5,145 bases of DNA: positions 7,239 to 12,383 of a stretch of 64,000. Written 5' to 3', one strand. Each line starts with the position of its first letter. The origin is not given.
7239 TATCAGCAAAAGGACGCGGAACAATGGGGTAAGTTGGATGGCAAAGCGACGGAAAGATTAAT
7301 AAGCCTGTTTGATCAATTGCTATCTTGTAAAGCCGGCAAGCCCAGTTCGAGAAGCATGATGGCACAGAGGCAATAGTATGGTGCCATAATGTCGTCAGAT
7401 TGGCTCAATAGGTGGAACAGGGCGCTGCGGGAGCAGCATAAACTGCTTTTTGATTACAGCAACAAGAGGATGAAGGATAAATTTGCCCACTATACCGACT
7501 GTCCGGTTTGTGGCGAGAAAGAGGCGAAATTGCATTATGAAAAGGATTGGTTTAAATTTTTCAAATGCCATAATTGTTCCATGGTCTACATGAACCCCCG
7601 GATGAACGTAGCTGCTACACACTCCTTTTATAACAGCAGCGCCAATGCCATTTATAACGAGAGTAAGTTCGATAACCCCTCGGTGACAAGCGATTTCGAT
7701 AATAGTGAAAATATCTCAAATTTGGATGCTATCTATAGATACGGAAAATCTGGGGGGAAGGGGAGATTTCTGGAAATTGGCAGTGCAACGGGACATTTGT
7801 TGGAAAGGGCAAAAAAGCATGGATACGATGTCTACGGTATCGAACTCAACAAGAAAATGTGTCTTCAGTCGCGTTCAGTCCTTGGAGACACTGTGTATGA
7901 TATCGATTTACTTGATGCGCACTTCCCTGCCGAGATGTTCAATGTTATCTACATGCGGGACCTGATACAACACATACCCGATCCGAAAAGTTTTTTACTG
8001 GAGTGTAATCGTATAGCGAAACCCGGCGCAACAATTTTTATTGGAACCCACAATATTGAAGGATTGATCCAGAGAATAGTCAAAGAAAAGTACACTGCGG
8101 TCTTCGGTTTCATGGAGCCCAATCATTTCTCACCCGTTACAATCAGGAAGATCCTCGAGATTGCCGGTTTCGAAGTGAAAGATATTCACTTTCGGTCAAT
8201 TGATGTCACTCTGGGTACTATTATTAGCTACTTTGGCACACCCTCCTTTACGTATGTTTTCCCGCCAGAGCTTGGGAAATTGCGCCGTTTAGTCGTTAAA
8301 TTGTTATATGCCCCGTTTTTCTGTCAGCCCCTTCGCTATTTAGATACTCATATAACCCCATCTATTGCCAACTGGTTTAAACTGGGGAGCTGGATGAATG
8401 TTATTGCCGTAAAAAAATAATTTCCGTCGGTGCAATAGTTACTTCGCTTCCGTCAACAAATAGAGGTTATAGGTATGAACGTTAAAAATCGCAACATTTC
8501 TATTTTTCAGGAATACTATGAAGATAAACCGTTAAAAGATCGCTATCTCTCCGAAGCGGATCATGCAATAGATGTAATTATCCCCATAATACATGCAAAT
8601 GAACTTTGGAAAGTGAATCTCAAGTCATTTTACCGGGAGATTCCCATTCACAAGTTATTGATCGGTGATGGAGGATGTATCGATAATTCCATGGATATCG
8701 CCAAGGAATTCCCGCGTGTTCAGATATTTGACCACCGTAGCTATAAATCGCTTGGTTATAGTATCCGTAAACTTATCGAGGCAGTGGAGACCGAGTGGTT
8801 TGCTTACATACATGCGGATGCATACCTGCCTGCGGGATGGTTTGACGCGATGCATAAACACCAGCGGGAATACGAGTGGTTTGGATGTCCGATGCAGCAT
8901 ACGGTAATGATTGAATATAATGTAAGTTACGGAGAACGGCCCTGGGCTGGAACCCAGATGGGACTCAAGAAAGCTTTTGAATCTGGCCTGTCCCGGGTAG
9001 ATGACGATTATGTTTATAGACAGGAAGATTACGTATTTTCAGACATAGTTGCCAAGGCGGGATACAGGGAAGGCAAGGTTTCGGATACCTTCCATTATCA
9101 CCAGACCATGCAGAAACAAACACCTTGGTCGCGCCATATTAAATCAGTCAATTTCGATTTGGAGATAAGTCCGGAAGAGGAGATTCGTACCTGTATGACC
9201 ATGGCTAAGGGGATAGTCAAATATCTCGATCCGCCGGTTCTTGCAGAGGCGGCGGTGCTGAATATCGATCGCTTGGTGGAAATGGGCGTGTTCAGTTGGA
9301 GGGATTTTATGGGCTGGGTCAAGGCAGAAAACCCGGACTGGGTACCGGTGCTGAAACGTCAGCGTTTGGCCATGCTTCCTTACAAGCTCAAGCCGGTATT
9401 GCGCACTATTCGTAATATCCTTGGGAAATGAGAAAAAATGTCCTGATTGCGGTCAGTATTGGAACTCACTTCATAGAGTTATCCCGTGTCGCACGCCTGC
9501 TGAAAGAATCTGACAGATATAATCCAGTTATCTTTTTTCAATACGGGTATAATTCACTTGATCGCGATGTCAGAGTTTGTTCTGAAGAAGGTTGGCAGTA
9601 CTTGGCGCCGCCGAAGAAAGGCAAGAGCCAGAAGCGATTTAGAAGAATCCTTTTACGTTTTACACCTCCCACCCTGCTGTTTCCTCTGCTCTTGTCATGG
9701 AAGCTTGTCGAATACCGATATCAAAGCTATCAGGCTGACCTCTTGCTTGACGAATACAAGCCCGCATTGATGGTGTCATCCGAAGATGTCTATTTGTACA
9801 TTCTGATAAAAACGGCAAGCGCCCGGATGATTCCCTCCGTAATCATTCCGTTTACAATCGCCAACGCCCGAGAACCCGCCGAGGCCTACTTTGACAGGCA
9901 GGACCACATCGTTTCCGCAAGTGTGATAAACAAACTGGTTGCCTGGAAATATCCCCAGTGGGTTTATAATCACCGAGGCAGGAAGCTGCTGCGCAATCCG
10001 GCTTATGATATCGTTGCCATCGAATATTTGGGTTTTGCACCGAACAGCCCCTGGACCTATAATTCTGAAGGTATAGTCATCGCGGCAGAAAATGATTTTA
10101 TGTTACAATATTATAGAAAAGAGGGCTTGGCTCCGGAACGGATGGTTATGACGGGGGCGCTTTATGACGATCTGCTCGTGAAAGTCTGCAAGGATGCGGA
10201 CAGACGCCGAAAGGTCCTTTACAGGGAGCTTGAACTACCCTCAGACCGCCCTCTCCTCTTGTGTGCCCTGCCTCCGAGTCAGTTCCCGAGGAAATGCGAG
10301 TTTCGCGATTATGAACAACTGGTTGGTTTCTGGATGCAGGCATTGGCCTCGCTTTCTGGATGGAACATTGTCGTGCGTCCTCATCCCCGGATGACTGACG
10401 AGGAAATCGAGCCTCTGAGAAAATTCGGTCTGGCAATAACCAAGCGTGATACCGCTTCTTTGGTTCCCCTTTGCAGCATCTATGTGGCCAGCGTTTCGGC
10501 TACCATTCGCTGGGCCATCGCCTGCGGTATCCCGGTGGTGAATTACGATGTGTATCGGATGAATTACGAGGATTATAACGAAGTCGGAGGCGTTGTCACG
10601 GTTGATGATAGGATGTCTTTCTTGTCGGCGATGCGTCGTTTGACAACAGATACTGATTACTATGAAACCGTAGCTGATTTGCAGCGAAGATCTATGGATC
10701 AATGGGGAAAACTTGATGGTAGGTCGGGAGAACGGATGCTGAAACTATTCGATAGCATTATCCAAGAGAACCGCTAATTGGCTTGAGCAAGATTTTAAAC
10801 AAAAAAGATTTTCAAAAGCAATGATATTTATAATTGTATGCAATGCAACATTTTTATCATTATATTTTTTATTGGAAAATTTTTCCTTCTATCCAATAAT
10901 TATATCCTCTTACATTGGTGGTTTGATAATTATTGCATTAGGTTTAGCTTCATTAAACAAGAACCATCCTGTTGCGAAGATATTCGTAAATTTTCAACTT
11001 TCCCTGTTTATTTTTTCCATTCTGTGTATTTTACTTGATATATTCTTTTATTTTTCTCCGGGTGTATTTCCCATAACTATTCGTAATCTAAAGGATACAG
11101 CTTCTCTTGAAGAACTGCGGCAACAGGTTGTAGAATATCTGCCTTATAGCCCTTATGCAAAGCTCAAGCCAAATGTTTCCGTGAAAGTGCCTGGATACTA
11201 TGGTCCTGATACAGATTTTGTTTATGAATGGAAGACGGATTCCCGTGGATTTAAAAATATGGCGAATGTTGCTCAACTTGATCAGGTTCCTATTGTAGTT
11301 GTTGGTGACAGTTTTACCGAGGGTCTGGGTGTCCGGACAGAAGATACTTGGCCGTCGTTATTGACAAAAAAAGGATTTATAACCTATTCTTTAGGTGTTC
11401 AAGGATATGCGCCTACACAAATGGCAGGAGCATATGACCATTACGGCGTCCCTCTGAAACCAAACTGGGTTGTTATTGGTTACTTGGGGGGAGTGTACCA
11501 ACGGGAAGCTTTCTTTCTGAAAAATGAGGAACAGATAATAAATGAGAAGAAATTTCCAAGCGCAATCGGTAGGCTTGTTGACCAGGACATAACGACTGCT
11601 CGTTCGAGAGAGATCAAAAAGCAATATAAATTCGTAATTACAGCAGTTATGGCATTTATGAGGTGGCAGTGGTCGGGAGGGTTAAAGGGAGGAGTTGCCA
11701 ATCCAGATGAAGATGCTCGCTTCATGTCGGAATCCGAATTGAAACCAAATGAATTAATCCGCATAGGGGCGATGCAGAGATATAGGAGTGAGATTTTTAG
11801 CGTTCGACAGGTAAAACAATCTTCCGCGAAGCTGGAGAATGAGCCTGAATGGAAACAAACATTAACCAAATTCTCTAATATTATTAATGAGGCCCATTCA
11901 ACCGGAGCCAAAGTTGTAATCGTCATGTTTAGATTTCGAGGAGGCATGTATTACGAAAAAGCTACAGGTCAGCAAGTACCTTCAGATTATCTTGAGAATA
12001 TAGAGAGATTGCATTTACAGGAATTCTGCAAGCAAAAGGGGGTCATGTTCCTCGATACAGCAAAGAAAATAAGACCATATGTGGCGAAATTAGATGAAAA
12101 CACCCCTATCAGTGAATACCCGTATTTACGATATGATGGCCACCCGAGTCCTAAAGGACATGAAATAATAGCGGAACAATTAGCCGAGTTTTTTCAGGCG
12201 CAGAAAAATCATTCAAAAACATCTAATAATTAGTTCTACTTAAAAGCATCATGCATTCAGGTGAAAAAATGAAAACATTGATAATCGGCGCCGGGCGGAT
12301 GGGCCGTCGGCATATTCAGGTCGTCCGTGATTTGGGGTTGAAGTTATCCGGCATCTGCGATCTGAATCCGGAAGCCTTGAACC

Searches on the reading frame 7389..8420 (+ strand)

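Call 57: search_protein_families(library=pfam, proteins=[window:7389-8420:+], max_evalue=0.00001)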
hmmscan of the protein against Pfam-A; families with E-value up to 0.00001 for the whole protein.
window:7389-8420:+ (343 aa): 5 families
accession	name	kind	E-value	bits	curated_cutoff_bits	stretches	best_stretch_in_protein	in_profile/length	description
PF13489.12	Methyltransf_23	-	1.8e-17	64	27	1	121-263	20-161/164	Methyltransferase domain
PF08241.18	Methyltransf_11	-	3.2e-14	53.8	21.2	1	128-218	1-95/95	Methyltransferase domain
PF08242.18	Methyltransf_12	-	2.7e-10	41.3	30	1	128-215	1-97/98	Methyltransferase domain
PF13649.12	Methyltransf_25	-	3.5e-09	37.7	27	1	128-213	2-96/97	Methyltransferase domain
PF13847.12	Methyltransf_31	-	1.2e-07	31.9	27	1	125-237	5-128/145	Methyltransferase domain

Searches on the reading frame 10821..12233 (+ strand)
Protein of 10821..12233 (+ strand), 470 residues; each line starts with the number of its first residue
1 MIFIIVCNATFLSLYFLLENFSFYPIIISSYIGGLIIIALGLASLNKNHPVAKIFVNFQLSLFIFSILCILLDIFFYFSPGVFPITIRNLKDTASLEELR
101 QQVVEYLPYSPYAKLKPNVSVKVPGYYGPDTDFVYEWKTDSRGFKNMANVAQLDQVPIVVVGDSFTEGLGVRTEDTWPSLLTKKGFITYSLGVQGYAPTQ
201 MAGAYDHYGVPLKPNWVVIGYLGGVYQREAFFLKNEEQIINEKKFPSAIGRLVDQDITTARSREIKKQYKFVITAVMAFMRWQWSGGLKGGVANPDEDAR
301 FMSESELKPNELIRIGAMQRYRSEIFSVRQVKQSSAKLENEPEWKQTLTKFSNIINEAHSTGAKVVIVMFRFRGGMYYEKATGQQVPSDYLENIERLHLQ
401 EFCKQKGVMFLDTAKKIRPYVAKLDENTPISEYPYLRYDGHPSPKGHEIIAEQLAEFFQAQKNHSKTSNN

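Call 57: search_protein_families(library=pfam, proteins=[window:10821-12233:+], max_evalue=0.00001)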
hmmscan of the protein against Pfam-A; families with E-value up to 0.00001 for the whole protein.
window:10821-12233:+ (470 aa): 1 family
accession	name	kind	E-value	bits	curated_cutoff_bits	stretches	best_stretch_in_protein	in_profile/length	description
PF13472.12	Lipase_GDSL_2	-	1.8e-08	35.5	32.9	0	160-219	1-68/178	GDSL-like Lipase/Acylhydrolase family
